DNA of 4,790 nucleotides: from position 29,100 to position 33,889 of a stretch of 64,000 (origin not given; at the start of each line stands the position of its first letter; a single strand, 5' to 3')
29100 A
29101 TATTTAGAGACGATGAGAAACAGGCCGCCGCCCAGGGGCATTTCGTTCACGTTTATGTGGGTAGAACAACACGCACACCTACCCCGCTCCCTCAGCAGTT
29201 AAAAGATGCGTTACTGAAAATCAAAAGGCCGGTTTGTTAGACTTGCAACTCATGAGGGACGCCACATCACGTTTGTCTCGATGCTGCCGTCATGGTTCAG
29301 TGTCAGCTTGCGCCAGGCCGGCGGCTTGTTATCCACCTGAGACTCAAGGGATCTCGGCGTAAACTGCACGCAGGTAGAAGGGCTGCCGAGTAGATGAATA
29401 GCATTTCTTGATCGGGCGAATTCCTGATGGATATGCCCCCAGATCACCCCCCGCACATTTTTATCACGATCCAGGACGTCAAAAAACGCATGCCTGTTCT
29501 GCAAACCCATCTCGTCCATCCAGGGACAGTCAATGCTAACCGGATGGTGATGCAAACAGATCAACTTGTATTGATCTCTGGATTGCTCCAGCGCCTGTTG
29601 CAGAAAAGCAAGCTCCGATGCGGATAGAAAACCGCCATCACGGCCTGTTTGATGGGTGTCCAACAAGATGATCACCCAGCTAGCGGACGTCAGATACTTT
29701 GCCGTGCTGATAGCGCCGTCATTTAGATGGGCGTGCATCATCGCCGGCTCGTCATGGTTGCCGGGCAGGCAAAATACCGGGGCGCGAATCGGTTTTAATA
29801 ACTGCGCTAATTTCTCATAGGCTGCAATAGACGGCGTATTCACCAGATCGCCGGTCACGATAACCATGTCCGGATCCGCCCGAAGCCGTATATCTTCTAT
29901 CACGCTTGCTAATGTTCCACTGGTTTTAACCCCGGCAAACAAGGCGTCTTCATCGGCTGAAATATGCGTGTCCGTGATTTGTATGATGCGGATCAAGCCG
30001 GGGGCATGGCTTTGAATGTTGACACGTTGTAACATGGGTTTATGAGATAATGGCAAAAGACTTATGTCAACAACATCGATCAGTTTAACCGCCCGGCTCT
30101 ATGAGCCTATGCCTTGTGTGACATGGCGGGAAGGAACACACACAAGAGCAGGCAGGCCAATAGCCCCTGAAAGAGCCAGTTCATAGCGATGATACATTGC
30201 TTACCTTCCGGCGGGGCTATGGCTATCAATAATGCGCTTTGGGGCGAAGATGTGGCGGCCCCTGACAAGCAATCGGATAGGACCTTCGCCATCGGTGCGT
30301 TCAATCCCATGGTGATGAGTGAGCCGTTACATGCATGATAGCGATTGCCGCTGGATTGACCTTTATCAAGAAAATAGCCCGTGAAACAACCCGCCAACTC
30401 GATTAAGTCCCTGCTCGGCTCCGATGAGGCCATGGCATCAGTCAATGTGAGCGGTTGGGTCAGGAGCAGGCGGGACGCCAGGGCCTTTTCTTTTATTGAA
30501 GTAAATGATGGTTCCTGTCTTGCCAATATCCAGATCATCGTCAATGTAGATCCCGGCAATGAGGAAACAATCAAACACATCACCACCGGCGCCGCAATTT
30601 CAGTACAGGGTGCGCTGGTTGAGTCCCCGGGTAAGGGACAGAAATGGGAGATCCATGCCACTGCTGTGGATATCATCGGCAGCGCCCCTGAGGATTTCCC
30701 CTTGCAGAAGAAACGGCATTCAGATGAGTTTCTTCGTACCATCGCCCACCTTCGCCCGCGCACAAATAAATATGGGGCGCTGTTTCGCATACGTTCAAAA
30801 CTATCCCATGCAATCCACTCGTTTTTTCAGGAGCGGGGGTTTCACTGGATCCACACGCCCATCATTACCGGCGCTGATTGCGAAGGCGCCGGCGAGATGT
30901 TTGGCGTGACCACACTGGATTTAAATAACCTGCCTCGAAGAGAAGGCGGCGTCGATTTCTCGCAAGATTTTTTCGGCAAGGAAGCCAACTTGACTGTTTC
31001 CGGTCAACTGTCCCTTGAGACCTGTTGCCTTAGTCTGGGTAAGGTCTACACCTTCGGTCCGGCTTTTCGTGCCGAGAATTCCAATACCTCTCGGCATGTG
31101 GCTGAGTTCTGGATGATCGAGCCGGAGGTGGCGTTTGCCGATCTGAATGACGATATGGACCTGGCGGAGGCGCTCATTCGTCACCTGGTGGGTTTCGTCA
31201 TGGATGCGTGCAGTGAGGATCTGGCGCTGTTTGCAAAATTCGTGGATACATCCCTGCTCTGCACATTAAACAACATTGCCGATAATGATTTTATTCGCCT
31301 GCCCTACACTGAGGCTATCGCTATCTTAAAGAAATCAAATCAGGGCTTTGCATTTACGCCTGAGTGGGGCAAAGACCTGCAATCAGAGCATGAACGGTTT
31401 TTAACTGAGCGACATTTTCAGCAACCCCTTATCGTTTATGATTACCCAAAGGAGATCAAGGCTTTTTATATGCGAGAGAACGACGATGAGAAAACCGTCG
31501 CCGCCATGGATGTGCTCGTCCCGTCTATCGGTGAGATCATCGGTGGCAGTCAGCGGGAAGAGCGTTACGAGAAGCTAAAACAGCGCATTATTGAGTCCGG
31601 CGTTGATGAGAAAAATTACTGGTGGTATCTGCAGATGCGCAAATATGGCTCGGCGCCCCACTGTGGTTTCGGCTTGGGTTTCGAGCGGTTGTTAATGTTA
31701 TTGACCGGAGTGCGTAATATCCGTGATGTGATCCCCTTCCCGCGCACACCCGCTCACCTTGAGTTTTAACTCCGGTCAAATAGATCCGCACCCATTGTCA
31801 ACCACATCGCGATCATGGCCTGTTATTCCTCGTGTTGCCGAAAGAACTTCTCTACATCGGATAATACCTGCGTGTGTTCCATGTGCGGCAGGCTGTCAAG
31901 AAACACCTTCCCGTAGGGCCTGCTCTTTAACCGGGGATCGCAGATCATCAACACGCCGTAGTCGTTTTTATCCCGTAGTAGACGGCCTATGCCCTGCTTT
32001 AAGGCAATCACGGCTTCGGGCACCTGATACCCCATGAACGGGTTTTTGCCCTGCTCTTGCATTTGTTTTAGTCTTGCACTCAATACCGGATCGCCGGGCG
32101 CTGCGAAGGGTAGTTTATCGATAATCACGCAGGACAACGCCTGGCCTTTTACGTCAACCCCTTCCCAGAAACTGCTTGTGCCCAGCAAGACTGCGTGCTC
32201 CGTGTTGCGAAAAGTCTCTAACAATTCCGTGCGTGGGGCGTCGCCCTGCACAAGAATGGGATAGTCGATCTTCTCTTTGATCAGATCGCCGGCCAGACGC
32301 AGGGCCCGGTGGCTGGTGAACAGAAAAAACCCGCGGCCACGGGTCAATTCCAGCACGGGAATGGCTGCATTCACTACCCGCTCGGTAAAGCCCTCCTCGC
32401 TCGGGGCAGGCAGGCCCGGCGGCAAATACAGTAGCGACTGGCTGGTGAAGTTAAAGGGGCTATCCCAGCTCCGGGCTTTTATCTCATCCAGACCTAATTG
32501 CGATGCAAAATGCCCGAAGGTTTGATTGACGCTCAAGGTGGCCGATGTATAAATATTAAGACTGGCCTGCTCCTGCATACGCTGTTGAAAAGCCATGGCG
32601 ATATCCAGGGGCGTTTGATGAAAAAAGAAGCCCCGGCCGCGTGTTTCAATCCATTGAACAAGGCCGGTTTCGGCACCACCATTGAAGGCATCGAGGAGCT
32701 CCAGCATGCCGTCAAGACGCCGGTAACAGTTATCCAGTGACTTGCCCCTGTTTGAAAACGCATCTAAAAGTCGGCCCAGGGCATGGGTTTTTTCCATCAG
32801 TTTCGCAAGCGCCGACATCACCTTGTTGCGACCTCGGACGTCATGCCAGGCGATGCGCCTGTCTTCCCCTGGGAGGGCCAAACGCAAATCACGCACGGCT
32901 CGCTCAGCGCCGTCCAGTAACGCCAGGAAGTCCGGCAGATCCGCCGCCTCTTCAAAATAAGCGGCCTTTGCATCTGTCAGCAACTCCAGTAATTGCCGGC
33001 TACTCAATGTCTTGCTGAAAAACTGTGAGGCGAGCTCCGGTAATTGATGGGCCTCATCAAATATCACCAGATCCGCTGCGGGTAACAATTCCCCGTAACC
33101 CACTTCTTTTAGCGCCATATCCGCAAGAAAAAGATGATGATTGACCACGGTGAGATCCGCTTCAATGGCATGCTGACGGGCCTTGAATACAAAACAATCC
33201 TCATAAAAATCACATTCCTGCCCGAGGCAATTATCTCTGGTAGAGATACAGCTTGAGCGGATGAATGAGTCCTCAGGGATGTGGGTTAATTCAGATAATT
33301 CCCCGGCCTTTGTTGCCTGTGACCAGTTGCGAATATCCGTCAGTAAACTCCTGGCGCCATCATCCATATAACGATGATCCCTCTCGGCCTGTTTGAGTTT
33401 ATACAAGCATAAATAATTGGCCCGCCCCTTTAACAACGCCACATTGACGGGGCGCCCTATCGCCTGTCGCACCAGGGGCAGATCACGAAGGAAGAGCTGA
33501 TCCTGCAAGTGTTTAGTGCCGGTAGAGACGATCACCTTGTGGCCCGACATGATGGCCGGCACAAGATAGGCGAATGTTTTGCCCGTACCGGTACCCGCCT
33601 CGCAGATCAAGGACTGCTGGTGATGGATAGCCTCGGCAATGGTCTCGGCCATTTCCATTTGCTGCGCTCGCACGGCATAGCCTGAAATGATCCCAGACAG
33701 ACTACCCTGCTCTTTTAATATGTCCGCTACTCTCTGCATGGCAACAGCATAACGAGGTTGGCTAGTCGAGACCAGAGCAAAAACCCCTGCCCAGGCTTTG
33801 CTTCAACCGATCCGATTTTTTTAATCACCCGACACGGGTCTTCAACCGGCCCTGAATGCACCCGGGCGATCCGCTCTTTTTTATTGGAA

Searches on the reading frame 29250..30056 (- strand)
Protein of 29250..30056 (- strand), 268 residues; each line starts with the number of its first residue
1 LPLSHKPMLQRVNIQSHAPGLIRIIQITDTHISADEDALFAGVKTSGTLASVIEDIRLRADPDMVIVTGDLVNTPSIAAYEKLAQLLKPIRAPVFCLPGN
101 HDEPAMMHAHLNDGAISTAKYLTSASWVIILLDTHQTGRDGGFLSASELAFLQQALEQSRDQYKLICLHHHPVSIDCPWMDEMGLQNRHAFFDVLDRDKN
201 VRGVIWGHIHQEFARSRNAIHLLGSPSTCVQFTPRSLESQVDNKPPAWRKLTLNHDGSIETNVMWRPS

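Call 6: search_protein_families(library=pfam, proteins=[window:29250-30056:-])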
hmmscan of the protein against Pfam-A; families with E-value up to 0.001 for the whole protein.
window:29250-30056:- (268 aa): 2 families
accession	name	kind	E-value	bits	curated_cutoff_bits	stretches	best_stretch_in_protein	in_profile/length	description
PF00149.33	Metallophos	-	7e-19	69.4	21.5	1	22-211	1-190/191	Calcineurin-like phosphoesterase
PF12850.12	Metallophos_2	-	6.9e-07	29.8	27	1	23-221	2-128/154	Calcineurin-like phosphoesterase superfamily domain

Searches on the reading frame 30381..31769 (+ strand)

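Call 7: search_protein_families(library=pfam, proteins=[window:30381-31769:+])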
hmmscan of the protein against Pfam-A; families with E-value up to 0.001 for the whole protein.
window:30381-31769:+ (462 aa): 3 families
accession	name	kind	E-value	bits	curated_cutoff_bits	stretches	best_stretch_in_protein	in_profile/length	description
PF00152.25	tRNA-synt_2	-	2.2e-71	240.9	25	1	121-456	8-307/308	tRNA synthetases class II (D, K and N)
PF01336.31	tRNA_anti-codon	-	1.9e-11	44.2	27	1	21-98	1-74/75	OB-fold nucleic acid binding domain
PF01409.25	tRNA-synt_2d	-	0.00018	21.5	19.8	0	426-450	211-235/246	tRNA synthetases class II core domain (F)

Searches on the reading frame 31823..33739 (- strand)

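Call 7: search_protein_families(library=pfam, proteins=[window:31823-33739:-])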
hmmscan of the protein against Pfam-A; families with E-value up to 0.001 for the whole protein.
window:31823-33739:- (638 aa): 4 families
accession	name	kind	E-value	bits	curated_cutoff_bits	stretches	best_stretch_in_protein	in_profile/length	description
PF13307.12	Helicase_C_2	-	2.4e-45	155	25.3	1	463-619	5-169/170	Helicase C-terminal domain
PF00270.35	DEAD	-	5e-09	36.6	26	1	33-84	6-63/167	DEAD/DEAH box helicase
PF04851.21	ResIII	-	2.7e-05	24.6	22.5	0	22-59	3-41/164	Type III restriction enzyme, res subunit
PF06733.21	DEAD_2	-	8.5e-05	22.7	21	1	96-250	26-172/172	DEAD_2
